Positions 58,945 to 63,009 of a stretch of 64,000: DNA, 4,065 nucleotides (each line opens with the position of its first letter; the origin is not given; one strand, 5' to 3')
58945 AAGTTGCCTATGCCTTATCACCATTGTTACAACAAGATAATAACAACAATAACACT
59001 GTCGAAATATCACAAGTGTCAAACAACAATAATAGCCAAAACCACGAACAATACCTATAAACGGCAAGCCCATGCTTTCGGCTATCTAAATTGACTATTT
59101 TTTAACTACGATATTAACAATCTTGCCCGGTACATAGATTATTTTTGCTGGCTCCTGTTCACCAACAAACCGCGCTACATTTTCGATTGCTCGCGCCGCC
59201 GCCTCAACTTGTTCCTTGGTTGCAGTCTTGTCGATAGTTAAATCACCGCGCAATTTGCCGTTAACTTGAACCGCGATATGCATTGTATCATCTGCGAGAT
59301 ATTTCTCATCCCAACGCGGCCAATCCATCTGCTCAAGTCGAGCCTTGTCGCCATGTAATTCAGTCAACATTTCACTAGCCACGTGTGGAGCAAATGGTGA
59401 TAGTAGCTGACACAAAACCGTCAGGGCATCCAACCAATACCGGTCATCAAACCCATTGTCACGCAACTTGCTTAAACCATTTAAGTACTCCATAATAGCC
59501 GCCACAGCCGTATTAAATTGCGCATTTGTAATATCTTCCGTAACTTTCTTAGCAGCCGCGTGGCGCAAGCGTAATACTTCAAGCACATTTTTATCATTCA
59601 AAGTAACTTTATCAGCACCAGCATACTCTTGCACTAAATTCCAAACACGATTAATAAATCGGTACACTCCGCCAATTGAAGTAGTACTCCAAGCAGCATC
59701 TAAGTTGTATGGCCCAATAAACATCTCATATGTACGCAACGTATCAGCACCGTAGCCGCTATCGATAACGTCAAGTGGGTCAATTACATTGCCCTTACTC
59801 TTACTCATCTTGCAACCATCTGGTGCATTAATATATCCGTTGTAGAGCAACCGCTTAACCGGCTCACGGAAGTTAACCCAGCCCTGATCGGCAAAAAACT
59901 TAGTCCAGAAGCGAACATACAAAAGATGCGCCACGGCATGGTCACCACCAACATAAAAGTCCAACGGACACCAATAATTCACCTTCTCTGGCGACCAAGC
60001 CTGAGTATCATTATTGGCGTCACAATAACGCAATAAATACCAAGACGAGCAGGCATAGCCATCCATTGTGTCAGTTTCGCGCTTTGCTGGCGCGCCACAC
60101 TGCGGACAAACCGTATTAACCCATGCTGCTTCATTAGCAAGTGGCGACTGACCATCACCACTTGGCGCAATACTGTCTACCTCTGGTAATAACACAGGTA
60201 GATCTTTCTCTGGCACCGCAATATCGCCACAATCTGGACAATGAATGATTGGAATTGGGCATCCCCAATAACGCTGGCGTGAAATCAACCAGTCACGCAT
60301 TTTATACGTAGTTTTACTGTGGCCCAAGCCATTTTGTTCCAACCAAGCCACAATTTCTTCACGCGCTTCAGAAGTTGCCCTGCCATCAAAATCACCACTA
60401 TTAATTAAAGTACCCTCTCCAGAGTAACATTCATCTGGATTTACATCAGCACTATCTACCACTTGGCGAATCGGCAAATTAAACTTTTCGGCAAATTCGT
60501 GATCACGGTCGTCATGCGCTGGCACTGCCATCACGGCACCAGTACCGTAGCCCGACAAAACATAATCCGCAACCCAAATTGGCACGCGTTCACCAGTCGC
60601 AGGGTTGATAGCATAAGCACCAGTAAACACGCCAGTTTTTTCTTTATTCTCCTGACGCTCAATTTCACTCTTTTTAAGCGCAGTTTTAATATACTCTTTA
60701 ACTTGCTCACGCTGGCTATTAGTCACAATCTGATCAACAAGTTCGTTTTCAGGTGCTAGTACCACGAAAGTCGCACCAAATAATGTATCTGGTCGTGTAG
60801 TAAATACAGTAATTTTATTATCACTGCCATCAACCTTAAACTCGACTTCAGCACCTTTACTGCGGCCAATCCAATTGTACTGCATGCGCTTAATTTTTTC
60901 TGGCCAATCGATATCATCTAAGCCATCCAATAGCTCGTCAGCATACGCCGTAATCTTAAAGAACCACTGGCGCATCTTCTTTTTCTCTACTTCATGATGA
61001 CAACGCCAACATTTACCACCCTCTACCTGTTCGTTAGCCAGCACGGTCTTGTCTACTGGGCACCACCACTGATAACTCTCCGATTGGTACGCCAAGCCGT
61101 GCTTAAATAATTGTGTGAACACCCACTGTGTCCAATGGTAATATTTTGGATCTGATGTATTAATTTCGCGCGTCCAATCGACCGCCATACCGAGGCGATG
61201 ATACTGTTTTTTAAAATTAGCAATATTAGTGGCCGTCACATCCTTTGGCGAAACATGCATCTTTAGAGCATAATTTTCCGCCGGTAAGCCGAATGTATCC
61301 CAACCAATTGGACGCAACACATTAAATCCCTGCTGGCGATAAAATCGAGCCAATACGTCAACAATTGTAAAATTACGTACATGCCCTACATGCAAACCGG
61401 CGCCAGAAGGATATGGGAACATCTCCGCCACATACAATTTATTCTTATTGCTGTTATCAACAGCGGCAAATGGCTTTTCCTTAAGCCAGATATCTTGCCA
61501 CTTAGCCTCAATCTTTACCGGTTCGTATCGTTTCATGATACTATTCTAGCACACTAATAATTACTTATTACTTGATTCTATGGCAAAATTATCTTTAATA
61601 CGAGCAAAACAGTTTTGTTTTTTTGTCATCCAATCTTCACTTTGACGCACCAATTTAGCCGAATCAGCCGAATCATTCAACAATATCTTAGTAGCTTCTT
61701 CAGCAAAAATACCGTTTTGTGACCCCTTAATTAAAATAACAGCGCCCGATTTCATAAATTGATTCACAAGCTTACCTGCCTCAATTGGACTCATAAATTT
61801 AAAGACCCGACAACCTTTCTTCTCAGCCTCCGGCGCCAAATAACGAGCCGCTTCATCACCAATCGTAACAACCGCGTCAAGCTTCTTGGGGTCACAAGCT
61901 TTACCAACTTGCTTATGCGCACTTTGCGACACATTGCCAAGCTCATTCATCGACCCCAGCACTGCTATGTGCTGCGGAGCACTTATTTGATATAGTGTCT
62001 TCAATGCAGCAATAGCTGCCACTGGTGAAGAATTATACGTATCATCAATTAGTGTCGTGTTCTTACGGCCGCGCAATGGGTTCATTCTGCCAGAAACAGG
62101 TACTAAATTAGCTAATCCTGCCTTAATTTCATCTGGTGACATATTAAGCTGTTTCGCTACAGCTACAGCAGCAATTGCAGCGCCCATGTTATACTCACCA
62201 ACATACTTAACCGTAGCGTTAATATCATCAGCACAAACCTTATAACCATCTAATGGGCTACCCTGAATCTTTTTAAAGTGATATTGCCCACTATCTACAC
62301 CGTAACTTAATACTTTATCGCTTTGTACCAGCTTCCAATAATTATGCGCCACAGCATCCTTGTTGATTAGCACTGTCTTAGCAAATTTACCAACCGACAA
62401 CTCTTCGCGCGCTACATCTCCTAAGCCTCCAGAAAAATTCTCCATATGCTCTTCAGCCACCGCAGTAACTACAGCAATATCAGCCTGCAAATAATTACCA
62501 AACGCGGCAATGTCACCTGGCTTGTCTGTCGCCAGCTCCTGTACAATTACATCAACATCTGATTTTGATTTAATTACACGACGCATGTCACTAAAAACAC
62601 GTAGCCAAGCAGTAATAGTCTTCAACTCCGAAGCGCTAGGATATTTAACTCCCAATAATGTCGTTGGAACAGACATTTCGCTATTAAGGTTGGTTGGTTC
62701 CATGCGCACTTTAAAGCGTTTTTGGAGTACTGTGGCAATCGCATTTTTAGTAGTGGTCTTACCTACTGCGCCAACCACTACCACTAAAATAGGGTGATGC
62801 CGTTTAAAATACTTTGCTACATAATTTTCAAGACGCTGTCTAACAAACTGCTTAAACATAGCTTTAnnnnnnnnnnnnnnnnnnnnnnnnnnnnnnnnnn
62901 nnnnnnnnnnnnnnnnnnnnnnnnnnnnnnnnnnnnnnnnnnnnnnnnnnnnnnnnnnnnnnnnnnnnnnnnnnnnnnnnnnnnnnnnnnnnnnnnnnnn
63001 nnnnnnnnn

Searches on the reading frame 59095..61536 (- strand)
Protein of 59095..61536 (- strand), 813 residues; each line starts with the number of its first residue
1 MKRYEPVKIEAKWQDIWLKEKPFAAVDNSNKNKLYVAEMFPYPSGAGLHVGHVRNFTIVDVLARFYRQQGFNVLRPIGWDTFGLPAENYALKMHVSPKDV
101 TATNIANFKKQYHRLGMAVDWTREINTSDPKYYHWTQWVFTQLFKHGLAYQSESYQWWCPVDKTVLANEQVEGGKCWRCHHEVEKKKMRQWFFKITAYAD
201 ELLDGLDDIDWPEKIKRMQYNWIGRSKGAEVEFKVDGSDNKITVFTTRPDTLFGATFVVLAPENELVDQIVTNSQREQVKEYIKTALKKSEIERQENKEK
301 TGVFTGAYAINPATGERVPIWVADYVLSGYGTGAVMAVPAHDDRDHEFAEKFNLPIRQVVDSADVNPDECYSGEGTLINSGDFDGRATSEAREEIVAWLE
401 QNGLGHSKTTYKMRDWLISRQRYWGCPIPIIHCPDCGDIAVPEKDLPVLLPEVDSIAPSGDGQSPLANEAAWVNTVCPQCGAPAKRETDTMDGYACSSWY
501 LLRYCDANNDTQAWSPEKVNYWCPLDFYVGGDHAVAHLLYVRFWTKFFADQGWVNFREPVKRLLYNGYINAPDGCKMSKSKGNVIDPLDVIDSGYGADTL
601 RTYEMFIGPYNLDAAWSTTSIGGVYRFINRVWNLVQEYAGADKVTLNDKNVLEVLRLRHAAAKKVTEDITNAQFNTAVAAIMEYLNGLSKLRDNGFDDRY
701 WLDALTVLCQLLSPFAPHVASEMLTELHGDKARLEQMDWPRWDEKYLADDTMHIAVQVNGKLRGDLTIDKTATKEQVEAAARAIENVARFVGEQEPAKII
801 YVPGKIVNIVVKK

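Call 7: find_related_loci(query=window:59095-61536:-, collection=genome_contigs, flank=10000)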
Query window:59095-61536:- (813 aa) in genome_contigs; peptide patterns used: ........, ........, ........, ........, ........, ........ (x = any residue, [..] = any of these).
433 stretches matched a pattern; 413 encode a relative of the query (tblastn E <= 1e-3); the best 80 are kept; 80 distinct loci.
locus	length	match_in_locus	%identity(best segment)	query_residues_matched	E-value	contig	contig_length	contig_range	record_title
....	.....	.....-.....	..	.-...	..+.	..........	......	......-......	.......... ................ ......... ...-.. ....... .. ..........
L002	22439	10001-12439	98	1-813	0e+0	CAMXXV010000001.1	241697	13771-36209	MAG TPA_asm: uncultured Candidatus Saccharibacteria bacterium isolate SRR17635515_bin.3_metaWRAP_v1.3_MAG genome assembl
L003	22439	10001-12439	98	1-813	0e+0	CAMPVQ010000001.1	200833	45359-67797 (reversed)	MAG TPA_asm: uncultured Candidatus Saccharibacteria bacterium isolate SRR16916865_bin.12_metaWRAP_v1.3_MAG genome assemb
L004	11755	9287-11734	72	1-811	0e+0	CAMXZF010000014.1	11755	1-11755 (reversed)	MAG TPA_asm: uncultured Candidatus Saccharibacteria bacterium isolate SRR17635715_bin.15_metaWRAP_v1.3_MAG genome assemb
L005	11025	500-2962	71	1-812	0e+0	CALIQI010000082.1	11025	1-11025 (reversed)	MAG TPA_asm: uncultured Candidatus Saccharibacteria bacterium isolate ERR589673_bin.3_CONCOCT_v1.1_MAG genome assembly,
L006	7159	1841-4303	71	1-812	0e+0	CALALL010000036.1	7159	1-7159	MAG TPA_asm: uncultured Candidatus Saccharibacteria bacterium isolate ERR589373_bin.37_CONCOCT_v1.1_MAG genome assembly,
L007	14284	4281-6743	71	1-812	0e+0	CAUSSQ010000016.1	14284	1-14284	MAG TPA_asm: uncultured Candidatus Saccharibacteria bacterium isolate SRR15839756_bin.2_MetaWRAP_v1.3_MAG genome assembl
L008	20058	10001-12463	71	1-812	0e+0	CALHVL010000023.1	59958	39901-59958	MAG TPA_asm: uncultured Candidatus Saccharibacteria bacterium isolate ERR589463_bin.53_CONCOCT_v1.1_MAG genome assembly,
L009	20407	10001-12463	71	1-812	0e+0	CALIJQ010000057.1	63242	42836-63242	MAG TPA_asm: uncultured Candidatus Saccharibacteria bacterium isolate ERR589687_bin.100_CONCOCT_v1.1_MAG genome assembly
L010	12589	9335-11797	71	1-812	0e+0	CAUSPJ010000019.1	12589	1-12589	MAG TPA_asm: uncultured Candidatus Saccharibacteria bacterium isolate SRR5395419_bin.22_MetaWRAP_v1.3_MAG genome assembl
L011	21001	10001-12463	70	1-812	0e+0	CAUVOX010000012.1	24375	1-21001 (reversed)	MAG TPA_asm: uncultured Candidatus Saccharibacteria bacterium isolate SRR13061549_bin.8_MetaWRAP_v1.3_MAG genome assembl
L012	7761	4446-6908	71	1-812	0e+0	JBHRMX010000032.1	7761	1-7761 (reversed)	MAG: Candidatus Nanoperiomorbus sp. isolate 758__bin.8 NODE_2150_length_7761_cov_7.0000_ID_17599, whole genome shotgun s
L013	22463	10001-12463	71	1-812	0e+0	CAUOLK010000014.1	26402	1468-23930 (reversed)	MAG TPA_asm: uncultured Candidatus Saccharibacteria bacterium isolate SRR11085298_bin.1_MetaWRAP_v1.3_MAG genome assembl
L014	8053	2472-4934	71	1-812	0e+0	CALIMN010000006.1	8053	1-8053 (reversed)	MAG TPA_asm: uncultured Candidatus Saccharibacteria bacterium isolate ERR589615_bin.78_CONCOCT_v1.1_MAG genome assembly,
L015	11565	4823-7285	71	1-812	0e+0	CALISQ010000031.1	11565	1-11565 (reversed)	MAG TPA_asm: uncultured Candidatus Saccharibacteria bacterium isolate ERR589623_bin.21_CONCOCT_v1.1_MAG genome assembly,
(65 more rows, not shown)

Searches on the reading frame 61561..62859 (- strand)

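Call 36: search_protein_families(library=ncbifam, proteins=[window:61561-62859:-], max_evalue=1e-8)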
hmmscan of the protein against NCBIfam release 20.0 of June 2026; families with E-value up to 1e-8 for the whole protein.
window:61561-62859:- (432 aa): 13 families
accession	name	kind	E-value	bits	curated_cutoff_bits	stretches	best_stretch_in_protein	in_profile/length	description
TIGR01143.1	murF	subfamily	2.2e-64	217.9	288.6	2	95-381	119-407/418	UDP-N-acetylmuramoyl-tripeptide--D-alanyl-D-alanine ligase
NF008896.0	PRK11929.1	equivalog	2.1e-50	171.5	1023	1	101-383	655-947/965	bifunctional UDP-N-acetylmuramoyl-L-alanyl-D-glutamate--2,6-diaminopimelate ligase MurE/UDP-N-acetylmuramoyl-tripeptide--D-alanyl-D-alanine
NF008041.0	PRK10773.1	equivalog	1.2e-32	113.2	551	1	98-384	148-439/453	UDP-N-acetylmuramoyl-tripeptide--D-alanyl-D-alanine ligase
NF008897.0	PRK11930.1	equivalog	1e-26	93.3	804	1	100-385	157-446/822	bifunctional UDP-N-acetylmuramoyl-tripeptide:D-alanyl-D-alanine ligase/alanine racemase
NF010693.0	PRK14093.1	equivalog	9.3e-21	74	544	1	101-382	159-454/479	UDP-N-acetylmuramoylalanyl-D-glutamyl-2,6-diaminopimelate--D-alanyl-D-alanine ligase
TIGR01082.1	murC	equivalog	1.5e-13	50.7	335.1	1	124-292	166-340/449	UDP-N-acetylmuramate--L-alanine ligase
NF001126.0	PRK00139.1-4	equivalog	3.2e-12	45.7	373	1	15-302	94-375/486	UDP-N-acetylmuramoyl-L-alanyl-D-glutamate--2,6-diaminopimelate ligase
NF001124.0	PRK00139.1-2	equivalog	3.6e-11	42.5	476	0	208-304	291-386/500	UDP-N-acetylmuramoyl-L-alanyl-D-glutamate--2,6-diaminopimelate ligase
TIGR01085.1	murE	subfamily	5.8e-11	41.9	257.3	1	128-303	180-366/472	UDP-N-acetylmuramyl-tripeptide synthetase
NF053647.1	pMurD2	equivalog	1.8e-10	40.3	550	0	212-285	233-306/405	pseudomurein biosynthesis peptide ligase pMurD2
NF053645.1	pMurC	equivalog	5.1e-10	38.6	560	0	211-292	307-388/492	pseudomurein biosynthesis peptide ligase pMurC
NF010628.0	PRK14022.1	equivalog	1.1e-09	37.5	536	1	25-321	113-390/483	UDP-N-acetylmuramoyl-L-alanyl-D-glutamate--L-lysine ligase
NF053646.1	pMurD1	equivalog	1.8e-09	36.8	610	0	100-383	163-433/465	pseudomurein biosynthesis peptide ligase pMurD1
